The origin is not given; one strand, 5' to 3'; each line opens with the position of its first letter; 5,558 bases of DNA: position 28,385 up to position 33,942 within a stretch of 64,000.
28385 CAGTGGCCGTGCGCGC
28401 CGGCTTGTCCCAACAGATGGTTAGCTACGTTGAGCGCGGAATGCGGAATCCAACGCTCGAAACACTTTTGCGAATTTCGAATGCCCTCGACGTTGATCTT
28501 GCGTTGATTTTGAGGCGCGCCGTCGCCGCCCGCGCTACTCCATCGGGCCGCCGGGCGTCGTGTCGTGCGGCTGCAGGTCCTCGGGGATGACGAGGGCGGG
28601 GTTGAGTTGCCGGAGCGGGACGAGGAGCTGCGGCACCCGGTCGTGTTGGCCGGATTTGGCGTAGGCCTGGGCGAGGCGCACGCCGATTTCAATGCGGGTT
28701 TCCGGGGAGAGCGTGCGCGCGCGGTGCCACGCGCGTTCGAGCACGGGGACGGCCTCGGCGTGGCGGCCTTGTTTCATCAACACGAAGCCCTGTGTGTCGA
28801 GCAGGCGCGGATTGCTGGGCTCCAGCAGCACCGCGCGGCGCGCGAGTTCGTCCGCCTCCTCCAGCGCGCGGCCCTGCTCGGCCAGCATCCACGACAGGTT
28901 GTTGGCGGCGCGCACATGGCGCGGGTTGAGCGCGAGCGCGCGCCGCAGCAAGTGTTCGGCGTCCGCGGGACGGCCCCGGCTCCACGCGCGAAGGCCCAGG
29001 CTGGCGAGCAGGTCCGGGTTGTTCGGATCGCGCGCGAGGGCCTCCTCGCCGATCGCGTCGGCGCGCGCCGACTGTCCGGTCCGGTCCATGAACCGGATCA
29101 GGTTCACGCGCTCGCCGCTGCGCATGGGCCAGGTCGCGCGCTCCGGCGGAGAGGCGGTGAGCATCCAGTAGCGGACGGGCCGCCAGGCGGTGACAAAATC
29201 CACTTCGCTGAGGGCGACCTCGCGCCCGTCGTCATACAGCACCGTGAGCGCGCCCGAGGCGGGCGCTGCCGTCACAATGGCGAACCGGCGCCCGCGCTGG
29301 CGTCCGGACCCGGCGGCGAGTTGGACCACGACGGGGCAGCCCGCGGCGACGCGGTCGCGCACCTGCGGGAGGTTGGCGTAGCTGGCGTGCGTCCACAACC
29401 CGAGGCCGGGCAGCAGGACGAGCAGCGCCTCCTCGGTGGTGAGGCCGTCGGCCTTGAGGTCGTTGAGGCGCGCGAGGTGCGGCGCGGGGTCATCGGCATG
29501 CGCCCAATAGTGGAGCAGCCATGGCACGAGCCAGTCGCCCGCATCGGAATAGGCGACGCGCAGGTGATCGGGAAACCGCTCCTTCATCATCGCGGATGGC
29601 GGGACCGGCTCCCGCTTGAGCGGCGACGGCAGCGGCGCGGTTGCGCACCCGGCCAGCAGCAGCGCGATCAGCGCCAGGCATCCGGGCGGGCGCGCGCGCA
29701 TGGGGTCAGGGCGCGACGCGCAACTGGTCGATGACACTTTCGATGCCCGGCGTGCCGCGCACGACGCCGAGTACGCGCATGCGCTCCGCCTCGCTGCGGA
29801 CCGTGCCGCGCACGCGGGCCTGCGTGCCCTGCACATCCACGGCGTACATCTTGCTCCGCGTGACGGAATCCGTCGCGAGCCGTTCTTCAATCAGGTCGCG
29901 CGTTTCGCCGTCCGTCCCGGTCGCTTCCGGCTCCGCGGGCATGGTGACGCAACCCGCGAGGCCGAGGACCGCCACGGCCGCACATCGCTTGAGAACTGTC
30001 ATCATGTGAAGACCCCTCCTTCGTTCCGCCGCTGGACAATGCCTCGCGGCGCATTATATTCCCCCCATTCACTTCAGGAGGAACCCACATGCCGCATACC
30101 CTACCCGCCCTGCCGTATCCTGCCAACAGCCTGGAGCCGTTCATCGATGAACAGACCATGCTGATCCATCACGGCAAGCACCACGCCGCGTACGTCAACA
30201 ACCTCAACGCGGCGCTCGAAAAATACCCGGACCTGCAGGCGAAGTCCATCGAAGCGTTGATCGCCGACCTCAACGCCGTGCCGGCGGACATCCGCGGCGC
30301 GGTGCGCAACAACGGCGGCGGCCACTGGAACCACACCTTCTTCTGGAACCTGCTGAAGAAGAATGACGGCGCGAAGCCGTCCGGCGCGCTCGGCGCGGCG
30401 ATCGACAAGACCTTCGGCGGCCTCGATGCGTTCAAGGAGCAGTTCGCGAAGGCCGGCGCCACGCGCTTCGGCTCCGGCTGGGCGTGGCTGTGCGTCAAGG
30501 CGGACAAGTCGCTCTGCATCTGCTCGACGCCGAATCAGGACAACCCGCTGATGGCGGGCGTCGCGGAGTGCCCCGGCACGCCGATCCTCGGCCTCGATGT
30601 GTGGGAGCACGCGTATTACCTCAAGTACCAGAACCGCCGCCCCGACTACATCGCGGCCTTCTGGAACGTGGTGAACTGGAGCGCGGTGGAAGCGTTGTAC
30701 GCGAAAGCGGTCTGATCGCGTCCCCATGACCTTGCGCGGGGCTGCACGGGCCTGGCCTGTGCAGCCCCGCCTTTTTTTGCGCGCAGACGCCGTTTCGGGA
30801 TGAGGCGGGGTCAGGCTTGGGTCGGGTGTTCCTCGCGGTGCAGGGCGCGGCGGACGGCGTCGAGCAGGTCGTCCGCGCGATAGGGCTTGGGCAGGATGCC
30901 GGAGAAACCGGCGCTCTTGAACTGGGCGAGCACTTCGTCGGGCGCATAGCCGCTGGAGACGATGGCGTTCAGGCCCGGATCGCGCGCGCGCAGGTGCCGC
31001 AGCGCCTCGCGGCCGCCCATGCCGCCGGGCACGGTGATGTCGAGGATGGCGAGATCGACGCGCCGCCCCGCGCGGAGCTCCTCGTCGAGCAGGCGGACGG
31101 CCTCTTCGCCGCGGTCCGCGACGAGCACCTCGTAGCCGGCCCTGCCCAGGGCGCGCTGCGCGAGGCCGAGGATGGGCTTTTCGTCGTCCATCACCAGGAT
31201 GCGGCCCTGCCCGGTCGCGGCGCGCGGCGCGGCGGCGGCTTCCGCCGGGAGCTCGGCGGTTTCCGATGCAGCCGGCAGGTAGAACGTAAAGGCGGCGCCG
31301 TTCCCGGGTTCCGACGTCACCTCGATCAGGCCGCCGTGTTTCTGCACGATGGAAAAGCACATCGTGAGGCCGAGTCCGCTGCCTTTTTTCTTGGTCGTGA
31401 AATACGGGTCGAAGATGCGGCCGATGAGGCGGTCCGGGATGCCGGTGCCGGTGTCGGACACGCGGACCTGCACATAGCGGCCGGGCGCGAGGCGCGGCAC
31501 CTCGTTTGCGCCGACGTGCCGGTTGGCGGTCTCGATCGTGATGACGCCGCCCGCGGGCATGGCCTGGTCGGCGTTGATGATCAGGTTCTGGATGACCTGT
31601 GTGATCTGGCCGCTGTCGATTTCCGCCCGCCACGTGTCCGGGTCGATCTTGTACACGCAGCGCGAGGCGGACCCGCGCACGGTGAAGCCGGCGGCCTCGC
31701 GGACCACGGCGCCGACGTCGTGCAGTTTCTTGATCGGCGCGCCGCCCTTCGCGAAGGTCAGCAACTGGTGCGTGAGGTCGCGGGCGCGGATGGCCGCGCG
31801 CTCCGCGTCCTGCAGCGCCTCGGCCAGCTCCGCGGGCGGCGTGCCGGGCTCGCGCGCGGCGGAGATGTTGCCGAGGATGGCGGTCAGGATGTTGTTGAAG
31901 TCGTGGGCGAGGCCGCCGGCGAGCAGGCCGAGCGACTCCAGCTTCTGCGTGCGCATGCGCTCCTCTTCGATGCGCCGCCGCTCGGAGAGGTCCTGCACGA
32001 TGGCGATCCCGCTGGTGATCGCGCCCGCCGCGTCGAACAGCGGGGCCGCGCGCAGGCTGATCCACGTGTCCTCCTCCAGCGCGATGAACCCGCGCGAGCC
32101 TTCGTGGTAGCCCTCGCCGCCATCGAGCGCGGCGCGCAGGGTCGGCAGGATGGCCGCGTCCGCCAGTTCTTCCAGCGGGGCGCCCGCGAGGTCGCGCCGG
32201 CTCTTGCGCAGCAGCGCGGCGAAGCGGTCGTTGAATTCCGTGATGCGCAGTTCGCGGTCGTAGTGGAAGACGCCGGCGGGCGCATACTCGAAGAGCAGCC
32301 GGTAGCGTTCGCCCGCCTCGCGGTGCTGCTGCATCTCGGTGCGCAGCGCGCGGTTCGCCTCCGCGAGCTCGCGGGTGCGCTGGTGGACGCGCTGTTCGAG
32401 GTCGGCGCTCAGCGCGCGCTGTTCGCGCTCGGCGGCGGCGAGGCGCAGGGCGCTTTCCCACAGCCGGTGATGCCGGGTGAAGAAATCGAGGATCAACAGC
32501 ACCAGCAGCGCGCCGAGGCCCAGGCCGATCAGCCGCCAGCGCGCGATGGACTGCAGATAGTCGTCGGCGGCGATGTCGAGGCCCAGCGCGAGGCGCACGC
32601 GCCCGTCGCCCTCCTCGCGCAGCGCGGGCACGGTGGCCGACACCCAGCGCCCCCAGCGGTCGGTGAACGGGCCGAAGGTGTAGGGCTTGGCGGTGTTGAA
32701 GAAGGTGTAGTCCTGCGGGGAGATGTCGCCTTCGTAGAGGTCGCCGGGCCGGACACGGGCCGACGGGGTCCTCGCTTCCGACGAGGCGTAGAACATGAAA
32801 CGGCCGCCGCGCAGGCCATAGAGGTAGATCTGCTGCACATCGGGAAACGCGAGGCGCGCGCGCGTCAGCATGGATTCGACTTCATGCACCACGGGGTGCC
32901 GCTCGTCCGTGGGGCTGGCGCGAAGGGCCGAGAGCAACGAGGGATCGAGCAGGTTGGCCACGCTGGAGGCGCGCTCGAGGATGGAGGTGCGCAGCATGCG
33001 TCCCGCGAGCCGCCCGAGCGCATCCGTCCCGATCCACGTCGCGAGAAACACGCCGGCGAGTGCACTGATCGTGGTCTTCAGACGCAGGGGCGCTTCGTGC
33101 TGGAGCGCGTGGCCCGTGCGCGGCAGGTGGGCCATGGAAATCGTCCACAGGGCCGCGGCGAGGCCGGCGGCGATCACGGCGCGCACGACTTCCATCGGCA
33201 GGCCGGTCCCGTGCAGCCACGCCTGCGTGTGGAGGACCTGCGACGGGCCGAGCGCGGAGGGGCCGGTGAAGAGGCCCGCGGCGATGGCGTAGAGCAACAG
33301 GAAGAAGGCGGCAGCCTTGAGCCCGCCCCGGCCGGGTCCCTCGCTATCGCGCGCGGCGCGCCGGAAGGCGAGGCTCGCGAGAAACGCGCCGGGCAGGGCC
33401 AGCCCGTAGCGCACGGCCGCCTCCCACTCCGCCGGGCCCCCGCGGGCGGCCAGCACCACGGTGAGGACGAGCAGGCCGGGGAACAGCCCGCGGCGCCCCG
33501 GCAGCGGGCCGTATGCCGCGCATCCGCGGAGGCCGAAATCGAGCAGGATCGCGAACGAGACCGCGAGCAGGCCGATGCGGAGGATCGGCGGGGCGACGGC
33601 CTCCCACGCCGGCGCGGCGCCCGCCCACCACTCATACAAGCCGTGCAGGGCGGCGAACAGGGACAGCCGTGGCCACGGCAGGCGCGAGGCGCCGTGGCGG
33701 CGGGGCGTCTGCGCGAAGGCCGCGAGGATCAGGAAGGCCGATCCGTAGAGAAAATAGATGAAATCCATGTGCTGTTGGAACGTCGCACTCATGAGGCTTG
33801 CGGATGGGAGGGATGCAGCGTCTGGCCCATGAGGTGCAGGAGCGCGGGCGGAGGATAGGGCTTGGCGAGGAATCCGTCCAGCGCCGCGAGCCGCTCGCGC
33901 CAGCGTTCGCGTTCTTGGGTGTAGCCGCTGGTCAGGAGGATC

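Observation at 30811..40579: Cluster of three large hybrid histidine kinases with an adjacent orphan PstS-like binding protein and no cognate response regulator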

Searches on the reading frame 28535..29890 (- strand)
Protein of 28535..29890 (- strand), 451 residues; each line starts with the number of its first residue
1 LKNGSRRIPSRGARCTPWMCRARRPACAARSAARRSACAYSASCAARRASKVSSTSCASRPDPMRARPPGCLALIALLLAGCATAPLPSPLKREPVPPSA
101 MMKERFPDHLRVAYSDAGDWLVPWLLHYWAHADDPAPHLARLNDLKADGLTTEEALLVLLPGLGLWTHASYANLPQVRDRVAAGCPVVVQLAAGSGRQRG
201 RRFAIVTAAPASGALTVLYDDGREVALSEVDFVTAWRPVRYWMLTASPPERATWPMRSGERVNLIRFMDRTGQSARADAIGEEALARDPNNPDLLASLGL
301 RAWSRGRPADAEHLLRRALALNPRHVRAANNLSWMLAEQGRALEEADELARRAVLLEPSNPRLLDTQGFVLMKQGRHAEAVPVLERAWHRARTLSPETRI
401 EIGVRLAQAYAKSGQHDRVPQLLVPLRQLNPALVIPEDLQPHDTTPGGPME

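Call 7: search_protein_families(library=pfam, proteins=[window:28535-29890:-], max_evalue=0.001)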
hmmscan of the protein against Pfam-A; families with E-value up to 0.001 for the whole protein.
window:28535-29890:- (451 aa): 12 families
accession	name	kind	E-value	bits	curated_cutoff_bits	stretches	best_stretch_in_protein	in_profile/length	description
PF14559.12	TPR_19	-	1.7e-13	51.1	25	2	303-363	2-61/68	Tetratricopeptide repeat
PF07719.23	TPR_2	-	2.2e-13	49.6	27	0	293-325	2-34/34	Tetratricopeptide repeat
PF13431.12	TPR_17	-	2e-11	43.7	24.4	0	314-342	1-29/34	Tetratricopeptide repeat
PF13428.12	TPR_14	-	8.9e-10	38.7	23.5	0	292-332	1-41/44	Tetratricopeptide repeat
PF13432.12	TPR_16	-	9.3e-10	39.2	32.7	1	298-354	3-58/65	Tetratricopeptide repeat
PF13374.12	TPR_10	-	9.4e-07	29.1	27.5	0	295-321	5-31/42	Tetratricopeptide repeat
PF13424.12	TPR_12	-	2.4e-06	28.1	30.1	0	367-417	9-62/77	Tetratricopeptide repeat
PF00515.34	TPR_1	-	4.4e-06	26.7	27.8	0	304-325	13-34/34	Tetratricopeptide repeat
PF13429.12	TPR_15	-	1e-05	25.5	26.2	0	304-387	158-240/280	Tetratricopeptide repeat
PF25063.1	ARM_TT21_C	-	2.4e-05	24.7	35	1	333-415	97-179/209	Tetratricopeptide repeat protein 21 C-terminal ARM domain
PF13181.12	TPR_8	-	4.8e-05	23.7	25.7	0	367-387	7-27/34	Tetratricopeptide repeat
PF23914.1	TPR_CcmH_CycH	-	0.00011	22.5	42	1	284-384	42-144/158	Cytochrome c-type biogenesis protein H TPR domain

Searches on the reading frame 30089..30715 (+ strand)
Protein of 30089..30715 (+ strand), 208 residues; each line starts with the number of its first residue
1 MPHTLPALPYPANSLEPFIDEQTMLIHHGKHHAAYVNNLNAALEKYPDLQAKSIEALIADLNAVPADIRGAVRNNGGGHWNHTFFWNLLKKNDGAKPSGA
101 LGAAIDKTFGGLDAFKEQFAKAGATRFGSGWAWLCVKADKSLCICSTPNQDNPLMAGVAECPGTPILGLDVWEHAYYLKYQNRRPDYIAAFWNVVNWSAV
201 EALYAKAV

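Call 7: search_protein_families(library=pfam, proteins=[window:30089-30715:+], max_evalue=0.001)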
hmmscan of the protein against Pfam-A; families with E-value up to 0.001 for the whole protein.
window:30089-30715:+ (208 aa): 2 families
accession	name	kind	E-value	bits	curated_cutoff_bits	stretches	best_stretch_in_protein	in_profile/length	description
PF02777.23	Sod_Fe_C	-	6.1e-42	142.3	20.9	1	97-202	1-101/102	Iron/manganese superoxide dismutases, C-terminal domain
PF00081.27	Sod_Fe_N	-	5e-30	104.2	27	1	3-89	2-81/82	Iron/manganese superoxide dismutases, alpha-hairpin domain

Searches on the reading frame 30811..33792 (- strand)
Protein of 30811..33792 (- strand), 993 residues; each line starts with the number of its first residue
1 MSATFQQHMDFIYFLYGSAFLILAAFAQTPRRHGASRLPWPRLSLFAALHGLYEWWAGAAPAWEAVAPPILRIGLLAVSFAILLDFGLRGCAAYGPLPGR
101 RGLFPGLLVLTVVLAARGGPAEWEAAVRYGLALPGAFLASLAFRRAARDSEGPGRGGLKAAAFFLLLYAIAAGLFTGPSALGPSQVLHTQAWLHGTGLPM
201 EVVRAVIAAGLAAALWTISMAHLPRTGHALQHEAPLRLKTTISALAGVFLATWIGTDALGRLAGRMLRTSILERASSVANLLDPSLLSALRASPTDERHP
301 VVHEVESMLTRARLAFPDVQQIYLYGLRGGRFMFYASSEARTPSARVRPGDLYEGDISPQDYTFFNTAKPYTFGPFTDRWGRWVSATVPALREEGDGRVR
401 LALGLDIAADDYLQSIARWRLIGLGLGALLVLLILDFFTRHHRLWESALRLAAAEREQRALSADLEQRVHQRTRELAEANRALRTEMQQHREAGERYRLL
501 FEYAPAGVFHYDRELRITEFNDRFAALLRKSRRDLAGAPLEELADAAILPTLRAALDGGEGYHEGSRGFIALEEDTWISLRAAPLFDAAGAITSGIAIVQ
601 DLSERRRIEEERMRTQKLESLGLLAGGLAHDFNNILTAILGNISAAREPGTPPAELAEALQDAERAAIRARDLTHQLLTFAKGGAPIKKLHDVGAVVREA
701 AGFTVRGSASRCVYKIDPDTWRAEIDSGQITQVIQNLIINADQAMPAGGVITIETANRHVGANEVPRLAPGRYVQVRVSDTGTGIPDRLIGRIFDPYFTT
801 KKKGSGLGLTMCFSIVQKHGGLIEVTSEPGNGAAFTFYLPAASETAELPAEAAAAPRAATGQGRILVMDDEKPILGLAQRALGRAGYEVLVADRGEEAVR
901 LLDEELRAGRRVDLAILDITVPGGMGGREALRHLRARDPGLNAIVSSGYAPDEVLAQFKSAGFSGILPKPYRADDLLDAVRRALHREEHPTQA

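Call 3: search_protein_families(library=pfam, proteins=[window:30811-33792:-], max_evalue=0.01)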
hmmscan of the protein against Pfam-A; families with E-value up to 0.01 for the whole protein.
window:30811-33792:- (993 aa): 8 families
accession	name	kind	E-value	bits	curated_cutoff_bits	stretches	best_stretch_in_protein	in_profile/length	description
PF02518.31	HATPase_c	-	3.5e-23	82.6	26.4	1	726-842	2-110/111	Histidine kinase-, DNA gyrase B-, and HSP90-like ATPase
PF00072.30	Response_reg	-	2e-17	63.8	30.2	1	865-981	1-111/111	Response regulator receiver domain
PF00512.31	HisKA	-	1.5e-09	38.2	26.9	1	622-684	3-64/66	His Kinase A (phospho-acceptor) domain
PF08448.16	PAS_4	-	4.6e-09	36.9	23.1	1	502-607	2-110/110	PAS fold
PF13188.13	PAS_8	-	3.3e-07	30.4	21.8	1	495-544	1-47/65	PAS domain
PF00989.32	PAS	-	5.8e-07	30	22.6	1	495-601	1-112/113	PAS fold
PF13426.13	PAS_9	-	4.4e-06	27.4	27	1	507-604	3-103/103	PAS domain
PF10090.15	HPTransfase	-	0.0036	17.5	22.9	0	721-757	21-59/123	Histidine phosphotransferase C-terminal domain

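Call 11: search_protein_families(library=ncbifam, proteins=[window:30811-33792:-], max_evalue=0.001)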
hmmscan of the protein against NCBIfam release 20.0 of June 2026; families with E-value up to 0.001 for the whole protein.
window:30811-33792:- (993 aa): 106 families (the best 25 are shown)
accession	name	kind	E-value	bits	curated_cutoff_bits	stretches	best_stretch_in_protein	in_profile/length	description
NF010076.0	PRK13557.1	subfamily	3.2e-79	266.8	631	1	577-985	119-534/540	histidine kinase famiy protein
NF046020.1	HisKinCckABruc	equivalog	6.4e-78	262.5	1000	1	480-984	331-867/868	cell cycle histidine kinase CckA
NF010411.0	PRK13837.1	equivalog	6.1e-67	226.3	647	1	588-989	417-817/828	two-component system VirA-like sensor kinase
NF046026.1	HisKinCckACaul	equivalog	2.8e-65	220.7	1000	1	516-985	207-677/678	cell cycle histidine kinase CckA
NF008468.0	PRK11360.1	equivalog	1.2e-61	208.9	646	1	460-845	233-612/616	two-component system sensor histidine kinase AtoS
NF052574.1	HisKinEspCMyxo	equivalog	6.3e-56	190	1200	1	515-985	308-784/785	serine histidine kinase EspC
NF052573.1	HisKinEspAMyxo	equivalog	2.8e-44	151.3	1400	1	496-934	255-698/755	serine histidine kinase EspA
TIGR02956.1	TMAO_torS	equivalog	8.2e-37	126.8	676.5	1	724-991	574-827/967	TMAO reductase system sensor histidine kinase/response regulator TorS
NF007688.0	PRK10364.1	equivalog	6.3e-36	124.1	479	1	603-844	222-454/460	two-component system sensor histidine kinase ZraS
NF041777.1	sens_FixL_Rhizob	equivalog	7e-30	104.1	850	1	611-844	252-484/485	sensor protein FixL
NF047466.1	hybrid_RR_LvrB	exception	6.9e-29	101.2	500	1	603-841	134-376/377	hybrid histidine kinase/response regulator LvrB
NF008293.1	PRK11073.1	equivalog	1.1e-27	97.3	240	1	508-841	20-347/349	nitrogen regulation protein NR(II)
NF046044.1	PnpS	equivalog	2.8e-27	95.7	400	2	720-840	276-390/390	two-component system histidine kinase PnpS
NF038348.1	T2SS_HK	subfamily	8.3e-27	93.8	450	1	719-840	461-572/574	histidine kinase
NF047497.1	HK_LIC_12097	equivalog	7.3e-25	87.5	500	1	592-840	121-365/367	LIC_12097 family sensor histidine kinase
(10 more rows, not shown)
